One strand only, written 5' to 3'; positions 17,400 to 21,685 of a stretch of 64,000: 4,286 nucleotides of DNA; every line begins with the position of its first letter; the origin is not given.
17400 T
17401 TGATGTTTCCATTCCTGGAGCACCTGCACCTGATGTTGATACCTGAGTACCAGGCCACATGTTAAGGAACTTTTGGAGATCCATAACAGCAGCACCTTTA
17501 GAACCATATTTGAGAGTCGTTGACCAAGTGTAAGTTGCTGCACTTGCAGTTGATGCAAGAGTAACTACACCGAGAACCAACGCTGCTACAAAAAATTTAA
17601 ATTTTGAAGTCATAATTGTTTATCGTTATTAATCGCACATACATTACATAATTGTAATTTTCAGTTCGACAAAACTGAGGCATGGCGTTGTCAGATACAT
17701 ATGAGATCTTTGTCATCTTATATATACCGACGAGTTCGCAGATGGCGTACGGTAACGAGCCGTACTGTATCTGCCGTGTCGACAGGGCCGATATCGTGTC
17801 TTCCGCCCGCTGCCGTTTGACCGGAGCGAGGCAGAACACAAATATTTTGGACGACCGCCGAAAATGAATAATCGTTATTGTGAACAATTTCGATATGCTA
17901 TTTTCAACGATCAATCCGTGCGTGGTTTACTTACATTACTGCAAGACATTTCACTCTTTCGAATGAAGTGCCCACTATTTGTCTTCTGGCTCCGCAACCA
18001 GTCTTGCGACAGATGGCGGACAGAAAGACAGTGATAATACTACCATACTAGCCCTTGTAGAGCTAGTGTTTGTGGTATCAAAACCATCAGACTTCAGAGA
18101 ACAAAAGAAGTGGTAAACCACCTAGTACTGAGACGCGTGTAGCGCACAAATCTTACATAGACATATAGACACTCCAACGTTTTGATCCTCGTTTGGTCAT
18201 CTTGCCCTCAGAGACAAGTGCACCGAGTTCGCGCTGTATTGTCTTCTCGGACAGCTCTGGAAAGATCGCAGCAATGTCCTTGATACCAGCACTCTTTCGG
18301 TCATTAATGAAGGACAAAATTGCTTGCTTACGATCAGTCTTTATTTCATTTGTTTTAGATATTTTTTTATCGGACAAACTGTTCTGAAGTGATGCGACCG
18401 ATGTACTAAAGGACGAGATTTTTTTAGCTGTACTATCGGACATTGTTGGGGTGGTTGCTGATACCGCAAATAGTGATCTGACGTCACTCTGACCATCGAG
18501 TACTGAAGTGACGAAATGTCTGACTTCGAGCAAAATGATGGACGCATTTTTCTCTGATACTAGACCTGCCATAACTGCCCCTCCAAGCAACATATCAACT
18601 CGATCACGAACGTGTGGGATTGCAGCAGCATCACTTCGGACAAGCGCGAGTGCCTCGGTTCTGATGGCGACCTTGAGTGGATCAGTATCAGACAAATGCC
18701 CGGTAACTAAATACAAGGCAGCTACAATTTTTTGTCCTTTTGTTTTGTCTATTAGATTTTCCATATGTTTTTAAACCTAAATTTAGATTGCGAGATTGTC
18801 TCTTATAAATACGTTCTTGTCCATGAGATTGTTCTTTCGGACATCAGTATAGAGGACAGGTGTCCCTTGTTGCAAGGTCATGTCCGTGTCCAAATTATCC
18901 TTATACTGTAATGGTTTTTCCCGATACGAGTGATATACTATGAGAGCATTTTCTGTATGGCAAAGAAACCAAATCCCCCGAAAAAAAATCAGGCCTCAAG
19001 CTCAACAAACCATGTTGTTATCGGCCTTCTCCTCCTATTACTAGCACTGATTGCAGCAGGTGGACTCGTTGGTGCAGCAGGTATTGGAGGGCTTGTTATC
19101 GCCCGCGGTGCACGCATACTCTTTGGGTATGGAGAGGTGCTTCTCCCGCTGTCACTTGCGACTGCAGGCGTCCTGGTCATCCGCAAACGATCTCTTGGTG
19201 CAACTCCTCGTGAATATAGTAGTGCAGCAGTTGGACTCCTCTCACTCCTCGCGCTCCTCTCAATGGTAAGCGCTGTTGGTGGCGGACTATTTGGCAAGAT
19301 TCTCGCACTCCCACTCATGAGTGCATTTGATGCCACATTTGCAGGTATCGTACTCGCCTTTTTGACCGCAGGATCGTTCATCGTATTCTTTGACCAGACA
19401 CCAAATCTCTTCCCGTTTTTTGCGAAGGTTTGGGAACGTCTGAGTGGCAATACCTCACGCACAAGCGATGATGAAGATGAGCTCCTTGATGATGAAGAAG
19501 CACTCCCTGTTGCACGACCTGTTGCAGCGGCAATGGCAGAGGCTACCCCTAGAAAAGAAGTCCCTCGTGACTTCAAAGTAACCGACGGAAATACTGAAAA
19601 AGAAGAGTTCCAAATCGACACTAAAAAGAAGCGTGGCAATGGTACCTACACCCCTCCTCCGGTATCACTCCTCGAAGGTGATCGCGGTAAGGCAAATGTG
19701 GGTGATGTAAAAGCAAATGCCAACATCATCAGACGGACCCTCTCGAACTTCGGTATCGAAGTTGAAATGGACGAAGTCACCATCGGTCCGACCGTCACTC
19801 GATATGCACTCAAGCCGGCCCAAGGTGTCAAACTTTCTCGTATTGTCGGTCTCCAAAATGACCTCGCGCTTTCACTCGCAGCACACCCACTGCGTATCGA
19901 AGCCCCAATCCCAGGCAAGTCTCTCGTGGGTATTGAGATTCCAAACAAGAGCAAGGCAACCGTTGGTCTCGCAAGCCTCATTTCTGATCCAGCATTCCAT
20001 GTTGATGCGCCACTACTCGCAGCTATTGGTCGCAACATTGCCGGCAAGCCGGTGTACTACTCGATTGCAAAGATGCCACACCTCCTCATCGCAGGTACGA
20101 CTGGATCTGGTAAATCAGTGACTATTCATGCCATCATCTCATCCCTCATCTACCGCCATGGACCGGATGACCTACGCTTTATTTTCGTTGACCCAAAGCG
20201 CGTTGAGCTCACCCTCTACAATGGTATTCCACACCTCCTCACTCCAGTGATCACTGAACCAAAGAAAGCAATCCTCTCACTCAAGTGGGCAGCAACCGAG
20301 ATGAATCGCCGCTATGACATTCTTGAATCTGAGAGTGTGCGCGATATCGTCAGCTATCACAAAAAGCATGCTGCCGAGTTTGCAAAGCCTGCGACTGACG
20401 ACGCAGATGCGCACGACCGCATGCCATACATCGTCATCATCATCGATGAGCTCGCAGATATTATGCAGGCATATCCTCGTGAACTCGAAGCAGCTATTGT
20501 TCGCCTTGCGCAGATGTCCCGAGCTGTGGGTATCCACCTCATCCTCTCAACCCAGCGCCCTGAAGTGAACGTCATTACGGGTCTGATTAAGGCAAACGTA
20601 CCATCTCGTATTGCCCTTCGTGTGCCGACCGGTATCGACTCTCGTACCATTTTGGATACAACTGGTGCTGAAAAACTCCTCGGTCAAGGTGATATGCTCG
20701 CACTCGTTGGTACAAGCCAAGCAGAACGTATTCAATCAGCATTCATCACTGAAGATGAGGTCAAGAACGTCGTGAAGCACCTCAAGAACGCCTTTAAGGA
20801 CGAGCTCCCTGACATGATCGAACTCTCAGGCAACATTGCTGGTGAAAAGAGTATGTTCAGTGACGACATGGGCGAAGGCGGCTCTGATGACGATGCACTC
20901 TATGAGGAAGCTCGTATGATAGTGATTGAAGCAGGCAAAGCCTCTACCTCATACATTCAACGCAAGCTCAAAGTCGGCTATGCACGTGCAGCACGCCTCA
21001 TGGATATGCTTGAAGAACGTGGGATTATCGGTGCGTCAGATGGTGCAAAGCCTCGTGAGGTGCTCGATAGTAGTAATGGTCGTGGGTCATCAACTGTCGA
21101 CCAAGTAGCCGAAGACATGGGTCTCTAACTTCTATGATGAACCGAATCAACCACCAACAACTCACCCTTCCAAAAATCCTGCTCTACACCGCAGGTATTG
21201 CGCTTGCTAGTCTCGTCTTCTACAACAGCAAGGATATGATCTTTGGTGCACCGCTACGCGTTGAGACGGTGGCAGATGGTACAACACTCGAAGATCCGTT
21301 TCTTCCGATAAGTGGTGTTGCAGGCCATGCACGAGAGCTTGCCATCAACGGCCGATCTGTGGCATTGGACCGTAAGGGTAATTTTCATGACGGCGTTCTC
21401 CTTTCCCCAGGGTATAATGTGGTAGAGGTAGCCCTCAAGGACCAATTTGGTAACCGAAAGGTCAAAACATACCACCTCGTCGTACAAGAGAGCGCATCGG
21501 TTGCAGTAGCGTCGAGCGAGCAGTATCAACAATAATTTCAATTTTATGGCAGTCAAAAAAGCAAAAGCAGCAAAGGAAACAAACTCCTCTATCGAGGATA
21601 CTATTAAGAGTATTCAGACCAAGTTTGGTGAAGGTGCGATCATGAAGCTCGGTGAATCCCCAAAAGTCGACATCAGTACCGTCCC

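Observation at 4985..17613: Complete ABC-transporter-dependent glycan assembly locus next to a Ser/Thr-rich surface protein: candidate S-layer/surface-protein O-glycosylation system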

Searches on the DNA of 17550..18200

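Call 75: search_rna_families(source=window, start=17550, end=18200, threshold=evalue, max_evalue=1)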
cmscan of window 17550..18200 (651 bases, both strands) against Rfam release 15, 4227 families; matches with E-value up to 1: 0.
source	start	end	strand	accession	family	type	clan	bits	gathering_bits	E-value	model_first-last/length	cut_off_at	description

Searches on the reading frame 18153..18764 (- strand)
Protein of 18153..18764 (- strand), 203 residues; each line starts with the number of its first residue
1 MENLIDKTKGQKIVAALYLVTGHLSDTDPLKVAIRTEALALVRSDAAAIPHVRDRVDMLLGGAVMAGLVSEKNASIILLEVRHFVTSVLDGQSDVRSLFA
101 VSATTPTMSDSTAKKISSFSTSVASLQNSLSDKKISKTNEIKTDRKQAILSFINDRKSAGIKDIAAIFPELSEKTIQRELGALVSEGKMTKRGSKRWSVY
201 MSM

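Call 8: search_protein_families(library=pfam, proteins=[window:18153-18764:-], max_evalue=0.01)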
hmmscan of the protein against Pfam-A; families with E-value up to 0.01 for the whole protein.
window:18153-18764:- (203 aa): 2 families
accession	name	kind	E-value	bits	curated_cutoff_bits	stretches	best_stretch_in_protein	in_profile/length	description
PF08679.17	DsrD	-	0.0022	18.7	24.2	1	146-189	2-49/65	Dissimilatory sulfite reductase D (DsrD)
PF08220.18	HTH_DeoR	-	0.0022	18.1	21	1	145-191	1-46/57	DeoR-like helix-turn-helix domain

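Call 108: search_solved_structures(query=window:18153-18764:-, max_evalue=1)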
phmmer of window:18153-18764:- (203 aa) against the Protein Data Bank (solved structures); distinct sequences matched with E-value up to 1: 6.
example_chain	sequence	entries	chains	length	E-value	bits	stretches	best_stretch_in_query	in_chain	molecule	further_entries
5iq0_A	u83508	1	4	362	0.048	17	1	8-74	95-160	Esterase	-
5iq3_A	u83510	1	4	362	0.049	17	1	8-74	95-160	Esterase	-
5iq2_A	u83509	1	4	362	0.049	17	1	8-74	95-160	Esterase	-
4j7a_A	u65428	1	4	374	0.051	16.9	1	8-74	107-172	Esterase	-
8gmh_D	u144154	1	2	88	0.6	13.4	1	88-139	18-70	LapA3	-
3mcs_A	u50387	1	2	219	0.88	12.9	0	143-200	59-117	Putative monooxygenase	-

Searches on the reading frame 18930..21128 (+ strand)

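Call 8: search_protein_families(library=pfam, proteins=[window:18930-21128:+], max_evalue=0.01)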
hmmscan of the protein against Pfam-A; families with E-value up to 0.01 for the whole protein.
window:18930-21128:+ (732 aa): 7 families
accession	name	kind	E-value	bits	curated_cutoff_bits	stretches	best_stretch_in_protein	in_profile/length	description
PF01580.24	FtsK_SpoIIIE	-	1.6e-55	188.4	24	1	359-545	15-220/221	FtsK/SpoIIIE family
PF17854.6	FtsK_alpha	-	5.4e-28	97.6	22.9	1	243-339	2-101/101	FtsK alpha domain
PF09397.16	FtsK_gamma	-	1.1e-27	95.9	30.6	1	653-712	2-61/63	Ftsk gamma domain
PF01935.23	DUF87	-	4.9e-05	24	23.2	1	366-408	3-49/220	Helicase HerA, central domain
PF04851.21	ResIII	-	0.0019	18.6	22.5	1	383-507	24-133/164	Type III restriction enzyme, res subunit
PF13245.12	AAA_19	-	0.0042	17.7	25.1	0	381-514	10-105/134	AAA domain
PF13401.12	AAA_22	-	0.0086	16.8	27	0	384-543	7-124/130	AAA domain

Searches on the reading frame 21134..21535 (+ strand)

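Call 8: search_protein_families(library=pfam, proteins=[window:21134-21535:+], max_evalue=0.01)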
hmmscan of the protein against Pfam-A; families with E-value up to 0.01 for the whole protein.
window:21134-21535:+ (133 aa): 1 family
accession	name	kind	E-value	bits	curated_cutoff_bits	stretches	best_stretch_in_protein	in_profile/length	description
PF09136.16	Glucodextran_B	-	2.6e-07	30.9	27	1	41-117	3-81/83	Glucodextranase, domain B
